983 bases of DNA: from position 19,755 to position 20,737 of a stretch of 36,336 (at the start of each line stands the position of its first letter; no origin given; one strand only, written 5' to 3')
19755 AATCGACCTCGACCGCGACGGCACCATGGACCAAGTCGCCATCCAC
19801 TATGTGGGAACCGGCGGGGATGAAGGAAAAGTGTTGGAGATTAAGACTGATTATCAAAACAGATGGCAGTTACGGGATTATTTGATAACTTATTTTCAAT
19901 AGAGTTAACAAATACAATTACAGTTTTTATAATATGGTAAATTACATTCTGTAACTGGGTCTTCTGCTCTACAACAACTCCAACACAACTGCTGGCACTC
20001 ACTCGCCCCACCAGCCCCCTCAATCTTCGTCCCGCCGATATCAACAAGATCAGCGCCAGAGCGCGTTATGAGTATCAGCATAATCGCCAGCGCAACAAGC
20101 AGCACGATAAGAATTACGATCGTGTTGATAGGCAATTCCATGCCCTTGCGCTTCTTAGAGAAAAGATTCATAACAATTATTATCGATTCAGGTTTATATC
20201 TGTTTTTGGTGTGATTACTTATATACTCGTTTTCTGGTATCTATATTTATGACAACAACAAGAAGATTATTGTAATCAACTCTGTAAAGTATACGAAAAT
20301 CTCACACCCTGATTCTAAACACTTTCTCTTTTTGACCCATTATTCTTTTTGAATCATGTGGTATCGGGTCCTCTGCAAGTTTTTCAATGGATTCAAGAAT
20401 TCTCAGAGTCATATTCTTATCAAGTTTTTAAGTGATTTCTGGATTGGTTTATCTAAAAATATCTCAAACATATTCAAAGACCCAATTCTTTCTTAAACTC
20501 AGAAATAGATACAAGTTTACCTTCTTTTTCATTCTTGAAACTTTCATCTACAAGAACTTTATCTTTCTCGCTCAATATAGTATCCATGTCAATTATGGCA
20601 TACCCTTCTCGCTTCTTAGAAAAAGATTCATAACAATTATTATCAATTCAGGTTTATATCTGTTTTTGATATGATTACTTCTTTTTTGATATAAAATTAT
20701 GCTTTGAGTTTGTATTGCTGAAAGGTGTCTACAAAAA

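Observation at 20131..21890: One pilin promoter-plus-leader present three times, with the copies bracketing a RelBE remnant and a Fic cassette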

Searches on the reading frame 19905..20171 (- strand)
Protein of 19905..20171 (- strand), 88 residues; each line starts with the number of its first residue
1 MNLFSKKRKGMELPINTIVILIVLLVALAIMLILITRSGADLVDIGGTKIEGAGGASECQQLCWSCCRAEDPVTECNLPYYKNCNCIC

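Call 10: search_protein_families(library=pfam, proteins=[window:19908-20171:-], max_evalue=0.01)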
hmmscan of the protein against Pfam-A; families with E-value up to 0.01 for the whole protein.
window:19908-20171:- (88 aa): 0 families

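Call 17: find_encoding_contigs(protein=window:19905-20171:-, flank=10000, max_places=10)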
Protein window:19905-20171:- (88 aa): 1 contig read that carries it; 1 place shown.
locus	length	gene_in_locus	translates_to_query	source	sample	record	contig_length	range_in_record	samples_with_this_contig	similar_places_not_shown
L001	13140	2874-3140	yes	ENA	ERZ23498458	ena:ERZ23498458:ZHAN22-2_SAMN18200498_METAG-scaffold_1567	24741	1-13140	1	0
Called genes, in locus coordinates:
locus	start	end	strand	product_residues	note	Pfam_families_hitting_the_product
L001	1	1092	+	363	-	?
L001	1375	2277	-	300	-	PF02661:Fic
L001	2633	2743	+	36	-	-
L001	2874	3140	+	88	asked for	-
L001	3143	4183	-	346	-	-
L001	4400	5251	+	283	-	PF02498:Bro-N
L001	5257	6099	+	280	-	PF02498:Bro-N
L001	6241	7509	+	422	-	PF13173:AAA_14, PF13635:DUF4143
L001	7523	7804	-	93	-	-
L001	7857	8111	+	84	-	PF15919:HicB_lk_antitox (weak)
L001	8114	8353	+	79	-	PF07927:HicA_toxin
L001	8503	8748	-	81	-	-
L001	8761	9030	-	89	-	-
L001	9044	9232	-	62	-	-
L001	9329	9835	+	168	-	-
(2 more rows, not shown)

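Call 32: find_related_loci(query=window:19905-20171:-, collection=metagenome_contigs, flank=8000)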
Query window:19905-20171:- (88 aa) in metagenome_contigs; peptide patterns used: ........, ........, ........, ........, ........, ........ (x = any residue, [..] = any of these).
600 stretches matched a pattern, but none encodes a relative of the query by tblastn (E <= 1e-3).

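Call 33: find_homologous_proteins(query=window:19905-20171:-, max_evalue=0.001)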
Query window:19905-20171:- (88 aa): 9 proteins with E <= 0.001 among 13 candidates.
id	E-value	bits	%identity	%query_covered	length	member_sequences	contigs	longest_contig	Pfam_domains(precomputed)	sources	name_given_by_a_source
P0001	2.1e-52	193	100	100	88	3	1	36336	-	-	-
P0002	3.5e-43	163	86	100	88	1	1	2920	-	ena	-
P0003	6.0e-30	121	81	89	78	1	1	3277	-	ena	-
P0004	7.4e-29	117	78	86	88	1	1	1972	-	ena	-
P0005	7.3e-25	105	88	68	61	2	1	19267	-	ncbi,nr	ncbi:MAG: hypothetical protein K0B07_05115, partial [DPANN group archaeon]|nr:hypothetical protein [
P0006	5.9e-22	95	72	86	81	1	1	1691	-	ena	-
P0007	5.9e-19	86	76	70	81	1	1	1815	-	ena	-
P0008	2.8e-16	77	90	56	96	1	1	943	-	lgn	-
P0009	1.4e-14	72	59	69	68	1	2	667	-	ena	-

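Call 34: find_encoding_contigs(protein=P0002, flank=5000)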
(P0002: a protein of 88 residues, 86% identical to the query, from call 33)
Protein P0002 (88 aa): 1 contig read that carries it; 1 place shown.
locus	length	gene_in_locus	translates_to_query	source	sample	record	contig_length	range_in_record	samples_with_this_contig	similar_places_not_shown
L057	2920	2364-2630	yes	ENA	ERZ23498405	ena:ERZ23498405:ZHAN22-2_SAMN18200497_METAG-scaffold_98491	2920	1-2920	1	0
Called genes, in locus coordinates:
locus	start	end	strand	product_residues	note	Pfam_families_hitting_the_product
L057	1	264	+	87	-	?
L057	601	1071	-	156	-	PF05168:HEPN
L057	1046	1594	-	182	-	PF01909:NTP_transf_2, PF18765:Polbeta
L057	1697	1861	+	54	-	-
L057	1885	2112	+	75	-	-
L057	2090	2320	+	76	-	PF07927:HicA_toxin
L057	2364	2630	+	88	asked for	-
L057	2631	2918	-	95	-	?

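Call 35: find_encoding_contigs(protein=P0003, flank=5000)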
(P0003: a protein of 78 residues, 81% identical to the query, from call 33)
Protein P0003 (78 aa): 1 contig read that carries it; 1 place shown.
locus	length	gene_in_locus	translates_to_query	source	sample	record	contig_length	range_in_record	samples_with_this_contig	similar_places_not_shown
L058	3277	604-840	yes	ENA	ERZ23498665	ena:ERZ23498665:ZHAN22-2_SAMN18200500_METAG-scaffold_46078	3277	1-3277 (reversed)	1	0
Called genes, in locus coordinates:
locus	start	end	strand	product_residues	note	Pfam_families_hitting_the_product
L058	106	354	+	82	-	PF10049:DUF2283 (weak)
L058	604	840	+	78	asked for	-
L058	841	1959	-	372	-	-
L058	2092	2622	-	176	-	PF11848:DUF3368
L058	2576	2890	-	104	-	PF03683:UPF0175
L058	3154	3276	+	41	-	?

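Call 36: find_encoding_contigs(protein=P0004, flank=5000)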
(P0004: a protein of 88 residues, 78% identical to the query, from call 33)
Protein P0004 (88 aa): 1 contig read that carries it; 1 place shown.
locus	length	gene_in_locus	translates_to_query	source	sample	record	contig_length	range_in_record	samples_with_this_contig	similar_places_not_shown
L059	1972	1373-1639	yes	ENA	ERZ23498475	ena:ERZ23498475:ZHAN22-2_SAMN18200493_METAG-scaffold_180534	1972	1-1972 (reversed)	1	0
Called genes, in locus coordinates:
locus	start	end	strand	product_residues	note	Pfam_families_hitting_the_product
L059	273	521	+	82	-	PF10049:DUF2283 (weak)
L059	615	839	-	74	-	PF07927:HicA_toxin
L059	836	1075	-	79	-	PF15919:HicB_lk_antitox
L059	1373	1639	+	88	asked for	-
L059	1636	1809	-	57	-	-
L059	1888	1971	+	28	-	?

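Call 37: find_encoding_contigs(protein=P0006, flank=5000)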
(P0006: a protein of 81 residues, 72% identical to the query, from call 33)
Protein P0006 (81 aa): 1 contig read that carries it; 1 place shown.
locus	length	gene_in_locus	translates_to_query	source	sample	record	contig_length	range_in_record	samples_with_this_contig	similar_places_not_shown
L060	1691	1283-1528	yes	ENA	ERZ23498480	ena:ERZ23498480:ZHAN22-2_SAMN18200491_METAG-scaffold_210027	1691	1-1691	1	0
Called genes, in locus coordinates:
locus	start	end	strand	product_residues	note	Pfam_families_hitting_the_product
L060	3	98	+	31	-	?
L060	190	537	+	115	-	PF03683:UPF0175, PF24001:DUF7317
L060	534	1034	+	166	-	PF11848:DUF3368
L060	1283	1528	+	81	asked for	-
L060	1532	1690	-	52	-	?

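Call 38: find_encoding_contigs(protein=P0007, flank=5000)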
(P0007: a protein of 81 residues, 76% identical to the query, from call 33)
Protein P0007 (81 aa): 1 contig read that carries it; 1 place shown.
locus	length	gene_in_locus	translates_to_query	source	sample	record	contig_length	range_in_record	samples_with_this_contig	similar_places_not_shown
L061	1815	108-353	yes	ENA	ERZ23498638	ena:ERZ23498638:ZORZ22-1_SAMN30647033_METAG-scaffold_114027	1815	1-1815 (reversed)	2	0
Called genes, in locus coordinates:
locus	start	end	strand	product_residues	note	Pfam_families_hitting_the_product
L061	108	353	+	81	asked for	-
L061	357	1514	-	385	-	-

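Call 47: search_protein_families(library=pfam, proteins=[L057:1697-1858:+], max_evalue=0.01)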
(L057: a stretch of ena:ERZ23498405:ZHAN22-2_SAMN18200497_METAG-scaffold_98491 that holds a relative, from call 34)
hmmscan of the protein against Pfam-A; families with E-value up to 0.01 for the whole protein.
L057:1697-1858:+ (54 aa): 0 families

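Call 58: find_homologous_proteins(query=L057:1697-1858:+, max_evalue=0.01)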
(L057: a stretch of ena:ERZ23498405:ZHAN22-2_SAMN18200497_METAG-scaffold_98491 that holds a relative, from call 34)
Query L057:1697-1858:+ (54 aa): 2 proteins with E <= 0.01 among 2 candidates.
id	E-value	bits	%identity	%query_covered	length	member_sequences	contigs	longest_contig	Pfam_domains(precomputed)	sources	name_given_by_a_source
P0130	5.1e-27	109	100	100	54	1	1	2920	-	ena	-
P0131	5.1e-19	84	83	96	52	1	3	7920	-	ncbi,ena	-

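Call 59: find_encoding_contigs(protein=P0131, flank=8000, max_places=6)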
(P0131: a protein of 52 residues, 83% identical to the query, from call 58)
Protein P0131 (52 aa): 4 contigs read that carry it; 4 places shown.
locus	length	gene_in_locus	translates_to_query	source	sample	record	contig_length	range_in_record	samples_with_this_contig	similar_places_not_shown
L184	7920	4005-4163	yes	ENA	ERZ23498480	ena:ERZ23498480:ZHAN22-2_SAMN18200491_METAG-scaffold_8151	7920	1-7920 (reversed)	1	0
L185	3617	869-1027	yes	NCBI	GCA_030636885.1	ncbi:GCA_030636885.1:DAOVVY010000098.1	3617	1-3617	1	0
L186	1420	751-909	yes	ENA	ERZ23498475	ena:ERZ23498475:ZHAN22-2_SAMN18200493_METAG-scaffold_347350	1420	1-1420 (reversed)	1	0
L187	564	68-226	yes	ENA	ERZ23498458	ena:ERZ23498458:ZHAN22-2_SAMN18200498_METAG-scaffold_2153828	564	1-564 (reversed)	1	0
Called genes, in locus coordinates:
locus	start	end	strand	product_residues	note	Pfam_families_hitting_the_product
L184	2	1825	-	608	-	?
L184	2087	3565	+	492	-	PF00587:tRNA-synt_2b, PF03129:HGTP_anticodon, PF09180:ProRS-C_1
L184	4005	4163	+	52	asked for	-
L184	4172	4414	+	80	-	-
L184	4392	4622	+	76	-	PF07927:HicA_toxin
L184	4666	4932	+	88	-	-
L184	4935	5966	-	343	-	-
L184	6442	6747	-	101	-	-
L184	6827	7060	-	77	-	-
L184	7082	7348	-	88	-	-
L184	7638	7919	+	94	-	?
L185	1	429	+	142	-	?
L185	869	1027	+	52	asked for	-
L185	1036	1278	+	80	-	-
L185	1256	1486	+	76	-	PF07927:HicA_toxin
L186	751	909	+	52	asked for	-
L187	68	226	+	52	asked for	-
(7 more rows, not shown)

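Call 61: search_protein_families(library=ncbifam, proteins=[window:19908-20171:-, L057:1697-1858:+], max_evalue=0.01)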
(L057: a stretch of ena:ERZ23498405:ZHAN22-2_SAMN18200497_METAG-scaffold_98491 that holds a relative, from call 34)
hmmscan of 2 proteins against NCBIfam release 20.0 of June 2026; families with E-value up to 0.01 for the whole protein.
window:19908-20171:- (88 aa): 0 families

L057:1697-1858:+ (54 aa): 0 families

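Call 92: find_encoding_contigs(protein=P0008, flank=3000)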
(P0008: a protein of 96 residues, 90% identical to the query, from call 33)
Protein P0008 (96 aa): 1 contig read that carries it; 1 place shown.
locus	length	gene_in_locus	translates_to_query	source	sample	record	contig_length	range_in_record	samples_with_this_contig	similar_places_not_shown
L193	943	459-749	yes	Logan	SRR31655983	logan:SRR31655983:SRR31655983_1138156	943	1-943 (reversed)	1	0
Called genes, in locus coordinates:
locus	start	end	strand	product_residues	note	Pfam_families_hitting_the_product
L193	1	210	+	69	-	?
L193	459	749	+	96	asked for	-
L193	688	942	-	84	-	?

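Call 93: find_encoding_contigs(protein=P0009, flank=3000)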
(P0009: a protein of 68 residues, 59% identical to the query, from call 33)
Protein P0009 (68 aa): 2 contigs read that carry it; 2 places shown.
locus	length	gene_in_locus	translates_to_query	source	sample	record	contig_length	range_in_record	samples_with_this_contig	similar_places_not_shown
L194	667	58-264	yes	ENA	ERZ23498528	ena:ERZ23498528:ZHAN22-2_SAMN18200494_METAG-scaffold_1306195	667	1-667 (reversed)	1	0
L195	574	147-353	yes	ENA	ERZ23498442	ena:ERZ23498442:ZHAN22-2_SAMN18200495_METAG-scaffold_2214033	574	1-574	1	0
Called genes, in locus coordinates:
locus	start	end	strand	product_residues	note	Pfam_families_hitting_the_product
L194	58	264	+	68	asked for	-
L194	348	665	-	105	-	?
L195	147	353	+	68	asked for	-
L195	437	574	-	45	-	?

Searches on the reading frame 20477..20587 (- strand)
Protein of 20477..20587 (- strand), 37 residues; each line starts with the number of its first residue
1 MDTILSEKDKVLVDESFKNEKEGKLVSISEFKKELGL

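Call 10: search_protein_families(library=pfam, proteins=[window:20477-20587:-], max_evalue=0.01)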
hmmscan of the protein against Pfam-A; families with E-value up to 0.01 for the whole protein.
window:20477-20587:- (37 aa): 0 families
